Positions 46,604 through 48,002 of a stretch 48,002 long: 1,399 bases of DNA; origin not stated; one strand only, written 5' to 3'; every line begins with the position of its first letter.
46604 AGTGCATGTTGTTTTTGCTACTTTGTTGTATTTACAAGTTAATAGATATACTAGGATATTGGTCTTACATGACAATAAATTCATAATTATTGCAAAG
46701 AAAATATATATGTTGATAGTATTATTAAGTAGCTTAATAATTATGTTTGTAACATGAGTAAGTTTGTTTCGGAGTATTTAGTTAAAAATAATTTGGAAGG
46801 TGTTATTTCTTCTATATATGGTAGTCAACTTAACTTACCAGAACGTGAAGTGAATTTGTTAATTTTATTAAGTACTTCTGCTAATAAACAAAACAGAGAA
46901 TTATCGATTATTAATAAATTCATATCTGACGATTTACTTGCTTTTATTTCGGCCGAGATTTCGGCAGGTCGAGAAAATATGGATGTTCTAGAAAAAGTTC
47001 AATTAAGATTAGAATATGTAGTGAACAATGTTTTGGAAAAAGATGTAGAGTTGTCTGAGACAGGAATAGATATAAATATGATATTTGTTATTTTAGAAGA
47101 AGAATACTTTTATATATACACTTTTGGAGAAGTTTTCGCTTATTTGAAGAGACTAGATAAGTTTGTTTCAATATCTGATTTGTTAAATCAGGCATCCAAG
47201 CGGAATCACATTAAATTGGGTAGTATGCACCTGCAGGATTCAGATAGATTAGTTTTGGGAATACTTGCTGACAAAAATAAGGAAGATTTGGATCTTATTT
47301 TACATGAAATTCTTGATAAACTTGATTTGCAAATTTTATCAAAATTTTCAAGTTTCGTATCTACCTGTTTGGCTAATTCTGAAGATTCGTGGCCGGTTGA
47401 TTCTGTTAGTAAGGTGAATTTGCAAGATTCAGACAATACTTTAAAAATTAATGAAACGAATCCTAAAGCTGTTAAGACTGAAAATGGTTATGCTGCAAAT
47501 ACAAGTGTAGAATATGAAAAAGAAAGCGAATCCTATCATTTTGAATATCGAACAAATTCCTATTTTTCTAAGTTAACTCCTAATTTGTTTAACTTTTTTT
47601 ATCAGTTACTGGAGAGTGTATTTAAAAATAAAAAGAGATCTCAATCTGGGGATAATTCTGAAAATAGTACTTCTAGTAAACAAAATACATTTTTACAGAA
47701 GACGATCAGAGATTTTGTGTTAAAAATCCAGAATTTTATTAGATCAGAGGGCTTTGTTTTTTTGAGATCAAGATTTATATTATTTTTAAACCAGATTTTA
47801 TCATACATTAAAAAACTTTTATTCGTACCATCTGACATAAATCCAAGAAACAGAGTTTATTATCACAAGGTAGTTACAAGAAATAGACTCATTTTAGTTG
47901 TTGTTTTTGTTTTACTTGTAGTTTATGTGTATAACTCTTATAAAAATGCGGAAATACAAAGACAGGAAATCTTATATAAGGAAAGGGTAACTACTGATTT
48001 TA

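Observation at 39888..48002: Operon of at least 10 genes joining the pilin-like array to peptidoglycan-remodelling and signalling-like membrane proteins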

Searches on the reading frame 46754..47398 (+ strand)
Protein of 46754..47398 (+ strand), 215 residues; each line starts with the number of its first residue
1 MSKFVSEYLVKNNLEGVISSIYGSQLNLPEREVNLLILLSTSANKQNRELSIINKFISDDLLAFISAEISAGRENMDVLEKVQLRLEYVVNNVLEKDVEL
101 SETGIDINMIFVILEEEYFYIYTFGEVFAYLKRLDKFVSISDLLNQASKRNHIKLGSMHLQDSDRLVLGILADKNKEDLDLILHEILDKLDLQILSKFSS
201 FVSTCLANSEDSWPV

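Call 46: search_solved_structures(query=A4, max_evalue=10, show_alignments=2)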
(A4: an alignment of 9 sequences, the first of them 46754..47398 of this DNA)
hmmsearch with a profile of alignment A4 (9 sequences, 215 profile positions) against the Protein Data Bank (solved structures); distinct sequences matched with E-value up to 10: 12.
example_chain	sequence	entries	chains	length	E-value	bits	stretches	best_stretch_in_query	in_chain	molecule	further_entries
2j82_A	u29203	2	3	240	0.023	17.4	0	153-198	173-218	PROTEIN SERINE-THREONINE PHOSPHATASE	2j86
5iti_A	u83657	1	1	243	0.025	17.3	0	153-198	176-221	Protein serin-threonin phosphatase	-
5d2u_A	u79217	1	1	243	0.025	17.3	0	153-198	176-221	Protein serin-threonin phosphatase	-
9fw7_A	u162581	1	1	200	0.034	16.8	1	42-99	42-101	Retroaldolase 32 (RAD32)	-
1txo_A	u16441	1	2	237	0.055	16.2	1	74-144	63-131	Putative Bacterial Enzyme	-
2xzv_A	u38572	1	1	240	0.058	16.1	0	81-144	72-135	PROTEIN SERIN-THREONIN PHOSPHATASE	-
2cm1_A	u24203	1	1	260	0.073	15.8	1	74-144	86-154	SERINE THREONINE PROTEIN PHOSPHATASE PSTP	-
2y09_A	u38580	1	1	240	0.088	15.5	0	153-198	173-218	PROTEIN SERIN-THREONIN PHOSPHATASE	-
7l4j_A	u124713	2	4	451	0.56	12.9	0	121-155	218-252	Protein phosphatase 1H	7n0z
4yzh_A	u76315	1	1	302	0.76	12.4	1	112-144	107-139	Protein phosphatase 2C 57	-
4yzg_A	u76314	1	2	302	1.1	11.9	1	112-144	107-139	Protein phosphatase 2C 57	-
9hab_A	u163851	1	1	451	1.6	11.4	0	121-155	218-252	PPM1H metal-dependent Ser/Thr phosphatase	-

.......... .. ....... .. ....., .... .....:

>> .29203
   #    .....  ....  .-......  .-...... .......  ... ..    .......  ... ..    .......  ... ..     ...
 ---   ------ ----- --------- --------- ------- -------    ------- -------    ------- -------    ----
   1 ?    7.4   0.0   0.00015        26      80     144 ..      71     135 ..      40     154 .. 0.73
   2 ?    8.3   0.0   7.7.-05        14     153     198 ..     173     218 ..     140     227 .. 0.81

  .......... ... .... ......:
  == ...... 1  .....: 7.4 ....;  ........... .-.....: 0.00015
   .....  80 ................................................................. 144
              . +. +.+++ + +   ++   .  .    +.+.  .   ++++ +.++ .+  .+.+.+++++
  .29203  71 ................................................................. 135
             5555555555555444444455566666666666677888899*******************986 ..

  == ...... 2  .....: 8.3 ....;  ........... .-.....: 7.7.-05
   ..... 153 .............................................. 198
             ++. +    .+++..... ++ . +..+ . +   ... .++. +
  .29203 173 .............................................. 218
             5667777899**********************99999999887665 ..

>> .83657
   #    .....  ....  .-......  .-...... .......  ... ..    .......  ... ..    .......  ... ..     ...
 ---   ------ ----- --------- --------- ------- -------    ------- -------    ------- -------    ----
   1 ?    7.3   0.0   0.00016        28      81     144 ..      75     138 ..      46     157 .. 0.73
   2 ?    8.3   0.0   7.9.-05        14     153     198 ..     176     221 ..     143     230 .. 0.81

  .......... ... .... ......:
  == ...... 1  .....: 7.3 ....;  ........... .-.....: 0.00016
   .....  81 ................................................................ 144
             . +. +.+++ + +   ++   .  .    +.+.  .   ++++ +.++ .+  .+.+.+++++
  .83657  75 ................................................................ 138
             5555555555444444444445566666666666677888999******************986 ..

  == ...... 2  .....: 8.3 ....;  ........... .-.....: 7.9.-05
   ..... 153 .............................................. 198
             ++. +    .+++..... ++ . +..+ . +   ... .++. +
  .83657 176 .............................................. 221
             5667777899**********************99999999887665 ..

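Call 47: search_protein_families(library=pfam, alignment_id=A4, max_evalue=1)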
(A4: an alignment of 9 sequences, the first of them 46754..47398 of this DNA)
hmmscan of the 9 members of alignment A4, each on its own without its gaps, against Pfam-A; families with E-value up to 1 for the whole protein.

A. member 1, window:46754-47398:+ (215 aa): 1 family
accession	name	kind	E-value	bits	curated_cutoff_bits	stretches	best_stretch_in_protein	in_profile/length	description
PF18665.6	TetR_C_37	-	0.011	16.8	27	1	70-139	39-109/117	Tetracyclin repressor-like, C-terminal domain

B. families by the number of members that match (of 9 scanned): 10 families
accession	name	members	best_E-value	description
PF13672.11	PP2C_2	2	0.0051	Protein phosphatase 2C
PF18665.6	TetR_C_37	1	0.011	Tetracyclin repressor-like, C-terminal domain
PF10740.15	DUF2529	1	0.016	Domain of unknown function (DUF2529)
PF09353.15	DUF1995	1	0.018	Domain of unknown function (DUF1995)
PF05478.16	Prominin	1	0.031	Prominin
PF15290.11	Syntaphilin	1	0.055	Golgi-localised syntaxin-1-binding clamp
PF20965.2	DZF_C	1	0.067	DZF C-terminal domain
PF09130.16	DUF1932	1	0.1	Domain of unknown function (DUF1932)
PF07228.17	SpoIIE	1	0.1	Stage II sporulation protein E (SpoIIE)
PF04077.17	DsrH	1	0.14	DsrH like protein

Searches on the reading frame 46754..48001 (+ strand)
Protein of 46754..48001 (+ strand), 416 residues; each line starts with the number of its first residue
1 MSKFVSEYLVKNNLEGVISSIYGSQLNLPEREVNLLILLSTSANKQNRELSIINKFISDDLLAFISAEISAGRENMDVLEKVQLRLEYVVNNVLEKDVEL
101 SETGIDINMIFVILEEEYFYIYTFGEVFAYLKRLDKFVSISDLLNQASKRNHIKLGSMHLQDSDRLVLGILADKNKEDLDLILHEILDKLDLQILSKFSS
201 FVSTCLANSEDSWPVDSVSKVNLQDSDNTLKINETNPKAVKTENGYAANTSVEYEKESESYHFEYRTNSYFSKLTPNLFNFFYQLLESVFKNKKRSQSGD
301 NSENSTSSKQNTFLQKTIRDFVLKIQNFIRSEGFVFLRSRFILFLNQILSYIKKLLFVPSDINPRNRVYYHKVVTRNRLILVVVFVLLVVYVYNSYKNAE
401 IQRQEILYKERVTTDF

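Call 4: search_protein_families(library=pfam, max_evalue=0.1, proteins=[window:46754-48001:+])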
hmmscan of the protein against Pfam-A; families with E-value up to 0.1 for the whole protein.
window:46754-48001:+ (416 aa): 1 family
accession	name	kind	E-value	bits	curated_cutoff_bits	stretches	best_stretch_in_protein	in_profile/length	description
PF14831.11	DUF4484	-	0.048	14.2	25.6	1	236-315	44-120/184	Domain of unknown function (DUF4484)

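Call 29: find_homologous_proteins(query=window:46754-48001:+)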
Query window:46754-48001:+: 7487 candidates shared short words with the query, none scored E <= 0.001.

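Call 76: search_protein_representatives(protein=window:46754-48001:+)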
Query: 416 residues. Proteins with E-value up to 0.001 (for the whole library): 44; up to 1e-10: 5; up to 1e-30: 3. The best 44 are listed.
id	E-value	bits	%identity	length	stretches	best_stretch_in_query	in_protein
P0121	1.3e-68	248.2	41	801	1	1-416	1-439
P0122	2.4e-41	158.4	39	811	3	2-228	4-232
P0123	3.5e-35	138.1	33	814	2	1-219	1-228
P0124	1.2e-14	70.6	29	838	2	6-240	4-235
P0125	3.6e-11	59.1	28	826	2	6-200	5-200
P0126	2.4e-10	56.4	27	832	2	15-216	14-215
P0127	6.2e-10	55.0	29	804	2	7-234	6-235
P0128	6.7e-10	54.9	27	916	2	35-170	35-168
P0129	6.7e-10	54.9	26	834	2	6-222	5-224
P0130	2.5e-09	53.0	27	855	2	31-250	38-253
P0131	3.3e-09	52.7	28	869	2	32-219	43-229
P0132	4.5e-09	52.2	29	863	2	6-185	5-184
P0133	4.6e-09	52.2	25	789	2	4-213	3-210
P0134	1.4e-08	50.6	29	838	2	36-356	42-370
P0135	2.1e-08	50.0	26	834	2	4-226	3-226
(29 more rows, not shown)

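Call 84: predict_structure(alignment_id=A7)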
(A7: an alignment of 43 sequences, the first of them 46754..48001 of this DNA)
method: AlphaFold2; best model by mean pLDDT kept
length: 416 residues; sequences in the alignment: 43
mean_pLDDT: 82.0   pTM: 0.56
mean pLDDT of the five models: 82.0, 80.4, 80.4, 80.4, 80.0
residues with pLDDT >= 90: 257; 70-90: 57; 50-70: 29; < 50: 73
segments of 3 or more residues with pLDDT < 50: 219-234, 236-239, 241-278, 294-308
pLDDT, mean of each block of 10 residues (from residue 1): 87 96 96 97 95 97 97 96 95 95 96 96 97 97 79 91 97 93 97 95 97 75 45 47 42 34 33 47 65 46 44 78 86 91 93 84 84 90 95 95 96 89
secondary structure, 60 per line:
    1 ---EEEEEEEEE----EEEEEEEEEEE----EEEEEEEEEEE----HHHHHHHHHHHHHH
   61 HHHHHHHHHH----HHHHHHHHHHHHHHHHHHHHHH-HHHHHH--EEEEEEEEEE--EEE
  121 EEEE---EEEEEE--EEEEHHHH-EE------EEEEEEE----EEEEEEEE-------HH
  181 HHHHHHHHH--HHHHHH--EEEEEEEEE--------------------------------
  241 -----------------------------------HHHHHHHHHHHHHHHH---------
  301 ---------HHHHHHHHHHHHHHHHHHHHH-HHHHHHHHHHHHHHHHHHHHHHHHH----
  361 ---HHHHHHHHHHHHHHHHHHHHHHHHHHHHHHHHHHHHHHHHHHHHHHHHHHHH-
elements in order: E4-12 E17-27 E32-42 H47-70 H75-96 H98-103 E106-115 E118-124 E128-133 E136-139 H140-143 E153-159 E164-171 H179-189 H192-197 E200-208 H276-291 H310-330 H332-356 H364-415

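Call 86: fold_search(model_id=the predicted structure, library=pdb)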
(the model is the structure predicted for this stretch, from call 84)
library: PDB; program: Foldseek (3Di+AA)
matches with E <= 10: 421; with E <= 0.001: 135
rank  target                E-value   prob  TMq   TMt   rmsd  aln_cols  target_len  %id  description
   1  5mqh                  1.6e-08  1.00  0.30  0.48   6.6       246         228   12  Structure of the Phosphatase Domain of the Cell Fate Determinant SpoIIE from Bacillus subtilis in a crystal form without (released 2017-05-31)
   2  6ihu                  3.0e-08  1.00  0.36  0.62   5.3       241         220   15  Crystal structure of bacterial serine phosphatase bearing R161A mutation (released 2019-08-07)
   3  5ucg_E                6.5e-08  1.00  0.32  0.38   6.1       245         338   11  Structure of the PP2C Phosphatase Domain and a Fragment of the Regulatory Domain of the Cell Fate Determinant SpoIIE f (released 2017-05-31)
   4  5f1m                  8.2e-08  1.00  0.33  0.51   6.5       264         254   14  Crystal structure of Serine/threonine phosphatase Stp1 from Staphylococcus aureus (released 2016-08-24)
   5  6ihr                  8.2e-08  1.00  0.32  0.47   7.2       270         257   13  Crystal structure of bacterial serine phosphatase with His tag (released 2019-08-07)
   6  6ihv                  9.3e-08  1.00  0.34  0.58   5.6       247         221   15  Crystal structure of bacterial serine phosphatase bearing R161E mutation (released 2019-08-07)
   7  6ihw                  1.1e-07  1.00  0.36  0.56   7.0       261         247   14  Crystal structure of bacterial serine phosphatase bearing R161K mutation (released 2019-08-07)
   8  6ihl                  1.4e-07  1.00  0.33  0.52   7.0       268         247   13  Crystal structure of bacterial serine phosphatase (released 2019-08-07)
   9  5ucg_A                1.4e-07  1.00  0.32  0.38   6.0       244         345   12  Structure of the PP2C Phosphatase Domain and a Fragment of the Regulatory Domain of the Cell Fate Determinant SpoIIE f (released 2017-05-31)
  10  6iht_A                1.5e-07  1.00  0.34  0.53   6.6       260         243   13  Crystal structure of bacterial serine phosphatase bound with phosphorylated peptide (released 2019-08-07)
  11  2xzv                  2.1e-07  1.00  0.36  0.59   6.0       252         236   11  The cyanobacterial PP2C-like phosphatase tPphA requires three metals in the catalytic center for efficient catalysis (released 2011-02-09)
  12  2y09                  2.2e-07  1.00  0.36  0.60   6.3       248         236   11  The cyanobacterial PP2C-like phosphatase tPphA requires three metals in the catalytic center for efficient catalysis (released 2011-02-09)
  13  4n0g_B                2.2e-07  1.00  0.36  0.53   6.7       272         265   12  Crystal Structure of PYL13-PP2CA complex (released 2013-11-13)
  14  2j86_B                2.5e-07  1.00  0.35  0.57   6.9       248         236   11  Structural analysis of the PP2C Family Phosphatase tPphA of Thermosynechococcus elongatus (released 2007-11-06)
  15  6ihs                  3.0e-07  1.00  0.33  0.50   7.2       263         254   15  Crystal structure of bacterial serine phosphatase with His-tag mutation (released 2019-08-07)
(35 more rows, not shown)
